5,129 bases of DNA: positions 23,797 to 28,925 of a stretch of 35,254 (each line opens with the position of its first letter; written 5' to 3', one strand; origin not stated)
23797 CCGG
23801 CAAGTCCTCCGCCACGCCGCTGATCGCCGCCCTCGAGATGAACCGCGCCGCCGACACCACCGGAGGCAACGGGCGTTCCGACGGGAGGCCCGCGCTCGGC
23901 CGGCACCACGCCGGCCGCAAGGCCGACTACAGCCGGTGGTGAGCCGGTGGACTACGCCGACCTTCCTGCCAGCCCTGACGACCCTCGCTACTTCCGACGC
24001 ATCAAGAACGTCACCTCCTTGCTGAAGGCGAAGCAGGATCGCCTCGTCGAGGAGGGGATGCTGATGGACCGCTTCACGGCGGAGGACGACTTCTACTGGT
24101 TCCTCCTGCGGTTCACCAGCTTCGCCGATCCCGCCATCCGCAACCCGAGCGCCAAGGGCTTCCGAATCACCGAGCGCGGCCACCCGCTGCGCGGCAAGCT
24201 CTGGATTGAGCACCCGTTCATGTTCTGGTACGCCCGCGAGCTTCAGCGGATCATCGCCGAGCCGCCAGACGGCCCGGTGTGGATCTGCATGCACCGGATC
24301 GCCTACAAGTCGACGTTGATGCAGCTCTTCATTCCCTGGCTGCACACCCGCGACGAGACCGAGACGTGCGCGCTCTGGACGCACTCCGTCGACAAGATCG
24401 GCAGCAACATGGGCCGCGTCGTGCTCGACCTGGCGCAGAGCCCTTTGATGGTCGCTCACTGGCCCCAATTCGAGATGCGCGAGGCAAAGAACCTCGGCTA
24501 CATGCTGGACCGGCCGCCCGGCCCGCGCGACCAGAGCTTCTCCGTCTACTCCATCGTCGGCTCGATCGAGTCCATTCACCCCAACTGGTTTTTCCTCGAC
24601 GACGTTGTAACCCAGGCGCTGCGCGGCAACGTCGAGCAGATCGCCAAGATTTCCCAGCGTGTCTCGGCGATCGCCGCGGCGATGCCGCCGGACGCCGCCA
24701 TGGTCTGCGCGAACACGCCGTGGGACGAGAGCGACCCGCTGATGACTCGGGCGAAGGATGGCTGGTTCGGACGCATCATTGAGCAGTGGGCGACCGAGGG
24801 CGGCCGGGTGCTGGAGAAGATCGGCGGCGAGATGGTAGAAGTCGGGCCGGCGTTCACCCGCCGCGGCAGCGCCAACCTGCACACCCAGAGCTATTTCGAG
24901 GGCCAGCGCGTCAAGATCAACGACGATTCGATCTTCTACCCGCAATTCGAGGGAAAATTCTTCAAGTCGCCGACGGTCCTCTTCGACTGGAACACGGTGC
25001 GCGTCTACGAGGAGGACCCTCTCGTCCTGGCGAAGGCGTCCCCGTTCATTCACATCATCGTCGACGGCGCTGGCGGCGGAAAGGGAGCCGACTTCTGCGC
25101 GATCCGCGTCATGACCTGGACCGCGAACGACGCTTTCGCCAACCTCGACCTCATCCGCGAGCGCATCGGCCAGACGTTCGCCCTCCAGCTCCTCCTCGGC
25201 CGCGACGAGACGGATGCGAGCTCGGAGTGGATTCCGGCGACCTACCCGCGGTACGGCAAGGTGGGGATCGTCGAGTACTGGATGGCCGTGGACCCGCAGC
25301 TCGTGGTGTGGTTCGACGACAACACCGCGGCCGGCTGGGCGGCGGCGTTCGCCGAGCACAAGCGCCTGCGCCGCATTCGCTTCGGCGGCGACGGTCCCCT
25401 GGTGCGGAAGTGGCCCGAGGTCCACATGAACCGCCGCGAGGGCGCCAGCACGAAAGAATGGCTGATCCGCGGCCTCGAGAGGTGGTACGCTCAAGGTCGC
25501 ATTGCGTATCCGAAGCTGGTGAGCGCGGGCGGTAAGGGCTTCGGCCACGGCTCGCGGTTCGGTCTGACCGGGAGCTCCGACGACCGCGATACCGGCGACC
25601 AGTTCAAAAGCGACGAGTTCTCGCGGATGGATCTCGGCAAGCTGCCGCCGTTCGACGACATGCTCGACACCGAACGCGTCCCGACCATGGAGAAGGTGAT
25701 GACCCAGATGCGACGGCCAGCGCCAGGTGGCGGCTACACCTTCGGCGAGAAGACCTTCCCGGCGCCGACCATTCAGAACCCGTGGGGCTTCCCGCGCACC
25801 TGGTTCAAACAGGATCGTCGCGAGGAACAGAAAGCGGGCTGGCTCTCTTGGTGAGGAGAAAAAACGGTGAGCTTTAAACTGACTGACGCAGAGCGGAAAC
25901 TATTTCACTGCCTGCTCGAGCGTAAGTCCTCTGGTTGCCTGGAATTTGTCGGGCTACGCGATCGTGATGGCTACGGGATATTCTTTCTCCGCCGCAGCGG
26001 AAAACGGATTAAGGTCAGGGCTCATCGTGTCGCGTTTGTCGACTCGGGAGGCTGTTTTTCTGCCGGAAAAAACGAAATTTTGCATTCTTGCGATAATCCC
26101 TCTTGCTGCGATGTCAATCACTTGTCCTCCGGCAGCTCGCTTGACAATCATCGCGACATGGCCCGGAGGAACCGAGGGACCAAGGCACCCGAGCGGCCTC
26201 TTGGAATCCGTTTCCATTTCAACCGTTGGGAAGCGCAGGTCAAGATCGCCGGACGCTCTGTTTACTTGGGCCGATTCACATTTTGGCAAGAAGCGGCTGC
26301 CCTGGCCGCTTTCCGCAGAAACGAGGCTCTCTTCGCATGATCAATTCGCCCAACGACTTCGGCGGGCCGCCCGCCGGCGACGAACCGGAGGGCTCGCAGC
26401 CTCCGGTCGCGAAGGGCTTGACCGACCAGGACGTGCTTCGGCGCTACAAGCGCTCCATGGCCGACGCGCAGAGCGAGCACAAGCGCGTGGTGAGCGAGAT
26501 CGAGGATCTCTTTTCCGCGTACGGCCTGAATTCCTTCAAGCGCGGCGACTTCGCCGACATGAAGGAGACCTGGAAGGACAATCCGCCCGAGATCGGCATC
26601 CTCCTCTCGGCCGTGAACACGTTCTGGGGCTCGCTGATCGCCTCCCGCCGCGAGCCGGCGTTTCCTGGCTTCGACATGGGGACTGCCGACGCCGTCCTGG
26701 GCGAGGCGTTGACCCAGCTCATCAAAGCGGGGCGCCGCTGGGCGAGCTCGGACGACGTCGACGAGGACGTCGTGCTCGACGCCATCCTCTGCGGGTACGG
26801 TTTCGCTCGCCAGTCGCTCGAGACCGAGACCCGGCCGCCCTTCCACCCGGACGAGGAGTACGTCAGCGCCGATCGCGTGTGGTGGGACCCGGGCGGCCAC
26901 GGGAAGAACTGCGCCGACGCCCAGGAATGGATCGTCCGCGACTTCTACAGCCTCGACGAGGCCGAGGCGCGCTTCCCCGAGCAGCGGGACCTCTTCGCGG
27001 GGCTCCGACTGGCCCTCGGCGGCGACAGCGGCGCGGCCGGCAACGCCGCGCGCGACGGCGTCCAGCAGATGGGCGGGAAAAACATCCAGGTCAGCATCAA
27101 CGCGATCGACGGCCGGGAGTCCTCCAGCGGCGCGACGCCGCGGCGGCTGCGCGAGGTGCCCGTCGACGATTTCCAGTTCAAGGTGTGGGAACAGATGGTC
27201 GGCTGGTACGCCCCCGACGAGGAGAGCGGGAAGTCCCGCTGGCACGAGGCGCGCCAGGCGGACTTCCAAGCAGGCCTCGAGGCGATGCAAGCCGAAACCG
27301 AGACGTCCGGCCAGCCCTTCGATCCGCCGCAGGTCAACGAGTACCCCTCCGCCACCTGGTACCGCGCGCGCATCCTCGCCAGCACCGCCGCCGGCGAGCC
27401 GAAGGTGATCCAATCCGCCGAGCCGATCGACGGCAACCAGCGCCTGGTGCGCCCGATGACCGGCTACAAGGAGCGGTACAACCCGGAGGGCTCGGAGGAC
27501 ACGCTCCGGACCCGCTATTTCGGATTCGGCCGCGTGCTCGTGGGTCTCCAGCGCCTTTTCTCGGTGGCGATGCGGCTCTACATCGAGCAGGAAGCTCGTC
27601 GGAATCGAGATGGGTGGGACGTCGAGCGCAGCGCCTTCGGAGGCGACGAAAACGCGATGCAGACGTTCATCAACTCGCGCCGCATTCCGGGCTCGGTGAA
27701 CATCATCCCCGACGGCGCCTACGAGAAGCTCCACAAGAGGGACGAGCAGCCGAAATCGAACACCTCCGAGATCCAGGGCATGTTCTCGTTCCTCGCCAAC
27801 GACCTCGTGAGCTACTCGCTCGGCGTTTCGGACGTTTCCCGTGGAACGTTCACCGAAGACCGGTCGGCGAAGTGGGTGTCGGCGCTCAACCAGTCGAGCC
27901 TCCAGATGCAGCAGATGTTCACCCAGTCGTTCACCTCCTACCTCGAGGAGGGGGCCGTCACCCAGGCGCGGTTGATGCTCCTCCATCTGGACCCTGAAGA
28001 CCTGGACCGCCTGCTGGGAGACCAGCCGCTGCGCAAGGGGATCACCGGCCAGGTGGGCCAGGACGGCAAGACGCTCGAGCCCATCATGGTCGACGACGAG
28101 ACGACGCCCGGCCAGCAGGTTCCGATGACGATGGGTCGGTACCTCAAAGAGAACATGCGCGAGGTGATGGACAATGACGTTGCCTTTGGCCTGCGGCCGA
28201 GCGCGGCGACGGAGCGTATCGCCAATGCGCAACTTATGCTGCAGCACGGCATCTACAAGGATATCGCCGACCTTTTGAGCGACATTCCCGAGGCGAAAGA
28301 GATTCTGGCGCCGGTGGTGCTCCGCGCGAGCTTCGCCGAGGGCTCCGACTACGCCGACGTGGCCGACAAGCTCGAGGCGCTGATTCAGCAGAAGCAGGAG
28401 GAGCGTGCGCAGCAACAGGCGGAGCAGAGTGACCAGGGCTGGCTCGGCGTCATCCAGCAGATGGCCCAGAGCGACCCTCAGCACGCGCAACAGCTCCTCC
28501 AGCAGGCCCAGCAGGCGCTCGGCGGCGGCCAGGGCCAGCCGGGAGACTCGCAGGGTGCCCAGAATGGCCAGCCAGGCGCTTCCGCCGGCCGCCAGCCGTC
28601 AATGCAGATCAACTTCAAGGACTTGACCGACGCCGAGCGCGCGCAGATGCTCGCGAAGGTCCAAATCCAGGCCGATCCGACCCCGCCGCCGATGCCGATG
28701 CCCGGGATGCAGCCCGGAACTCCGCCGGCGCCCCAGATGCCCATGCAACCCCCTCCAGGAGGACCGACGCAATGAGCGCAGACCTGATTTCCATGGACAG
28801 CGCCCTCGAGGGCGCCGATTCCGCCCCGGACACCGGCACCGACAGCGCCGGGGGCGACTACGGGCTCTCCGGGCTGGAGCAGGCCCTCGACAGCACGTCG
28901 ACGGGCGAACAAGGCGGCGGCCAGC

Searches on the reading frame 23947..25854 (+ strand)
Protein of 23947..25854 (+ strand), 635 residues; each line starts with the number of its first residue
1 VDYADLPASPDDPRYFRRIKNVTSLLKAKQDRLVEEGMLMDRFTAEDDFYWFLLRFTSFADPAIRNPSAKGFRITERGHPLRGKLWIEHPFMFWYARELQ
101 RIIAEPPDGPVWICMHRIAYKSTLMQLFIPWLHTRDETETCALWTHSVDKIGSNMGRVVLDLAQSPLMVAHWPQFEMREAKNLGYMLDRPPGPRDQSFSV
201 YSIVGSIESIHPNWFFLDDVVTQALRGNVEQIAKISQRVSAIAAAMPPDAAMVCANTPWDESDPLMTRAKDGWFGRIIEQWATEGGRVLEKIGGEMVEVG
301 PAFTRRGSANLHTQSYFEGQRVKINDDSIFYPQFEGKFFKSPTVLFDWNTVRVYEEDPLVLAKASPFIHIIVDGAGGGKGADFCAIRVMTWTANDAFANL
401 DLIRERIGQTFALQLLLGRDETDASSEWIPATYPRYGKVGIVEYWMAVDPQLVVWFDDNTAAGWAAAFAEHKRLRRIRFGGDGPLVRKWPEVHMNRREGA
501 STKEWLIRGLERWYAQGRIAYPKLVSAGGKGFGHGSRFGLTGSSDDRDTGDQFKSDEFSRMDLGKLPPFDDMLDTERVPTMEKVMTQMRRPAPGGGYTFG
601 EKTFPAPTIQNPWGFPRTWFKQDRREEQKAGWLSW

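Call 8: search_protein_families(library=pfam, proteins=[window:23947-25854:+], max_evalue=0.01)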
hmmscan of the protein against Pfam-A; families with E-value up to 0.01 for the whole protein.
window:23947-25854:+ (635 aa): 0 families

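Call 9: search_protein_families(library=phrogs, proteins=[window:23947-25854:+], max_evalue=0.001)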
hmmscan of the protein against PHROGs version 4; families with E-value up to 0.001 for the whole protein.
window:23947-25854:+ (635 aa): 1 family
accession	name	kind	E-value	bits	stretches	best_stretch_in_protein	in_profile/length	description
phrog_38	-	head and packaging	1.8e-10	41.2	1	39-408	258-590/760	terminase large subunit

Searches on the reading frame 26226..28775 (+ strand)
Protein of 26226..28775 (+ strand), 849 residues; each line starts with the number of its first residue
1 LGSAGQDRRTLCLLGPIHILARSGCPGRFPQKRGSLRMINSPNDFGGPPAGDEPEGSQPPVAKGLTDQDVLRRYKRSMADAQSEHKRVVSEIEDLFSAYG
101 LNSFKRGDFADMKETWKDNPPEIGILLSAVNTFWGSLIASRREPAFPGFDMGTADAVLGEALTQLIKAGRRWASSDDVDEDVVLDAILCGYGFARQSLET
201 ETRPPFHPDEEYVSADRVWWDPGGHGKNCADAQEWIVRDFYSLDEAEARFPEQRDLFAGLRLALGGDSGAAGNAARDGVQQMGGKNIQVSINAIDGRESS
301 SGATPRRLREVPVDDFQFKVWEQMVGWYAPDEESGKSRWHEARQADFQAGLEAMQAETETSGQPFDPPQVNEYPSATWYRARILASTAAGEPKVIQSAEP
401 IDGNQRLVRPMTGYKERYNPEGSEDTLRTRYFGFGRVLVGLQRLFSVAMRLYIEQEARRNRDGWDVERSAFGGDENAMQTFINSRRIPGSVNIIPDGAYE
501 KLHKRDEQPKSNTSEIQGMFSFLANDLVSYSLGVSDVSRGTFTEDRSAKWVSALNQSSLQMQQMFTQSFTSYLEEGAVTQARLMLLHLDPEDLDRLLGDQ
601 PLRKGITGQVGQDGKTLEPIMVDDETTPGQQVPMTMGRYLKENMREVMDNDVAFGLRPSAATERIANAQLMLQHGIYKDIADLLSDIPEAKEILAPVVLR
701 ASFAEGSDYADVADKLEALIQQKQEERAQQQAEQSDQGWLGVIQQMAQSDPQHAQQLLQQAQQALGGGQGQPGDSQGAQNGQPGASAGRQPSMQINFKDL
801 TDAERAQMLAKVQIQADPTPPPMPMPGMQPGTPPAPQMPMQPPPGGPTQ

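Call 8: search_protein_families(library=pfam, proteins=[window:26226-28775:+], max_evalue=0.01)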
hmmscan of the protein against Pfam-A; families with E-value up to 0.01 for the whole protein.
window:26226-28775:+ (849 aa): 1 family
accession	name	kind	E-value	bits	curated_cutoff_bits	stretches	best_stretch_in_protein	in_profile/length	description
PF16510.12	P22_portal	-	7.9e-18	64.7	26.1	1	122-764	47-590/594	Phage P22-like portal protein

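Call 9: search_protein_families(library=phrogs, proteins=[window:26226-28775:+], max_evalue=0.001)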
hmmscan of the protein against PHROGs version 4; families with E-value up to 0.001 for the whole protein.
window:26226-28775:+ (849 aa): 1 family
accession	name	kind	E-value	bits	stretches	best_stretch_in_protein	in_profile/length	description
phrog_156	-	head and packaging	4e-11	43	1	129-819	69-659/681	portal protein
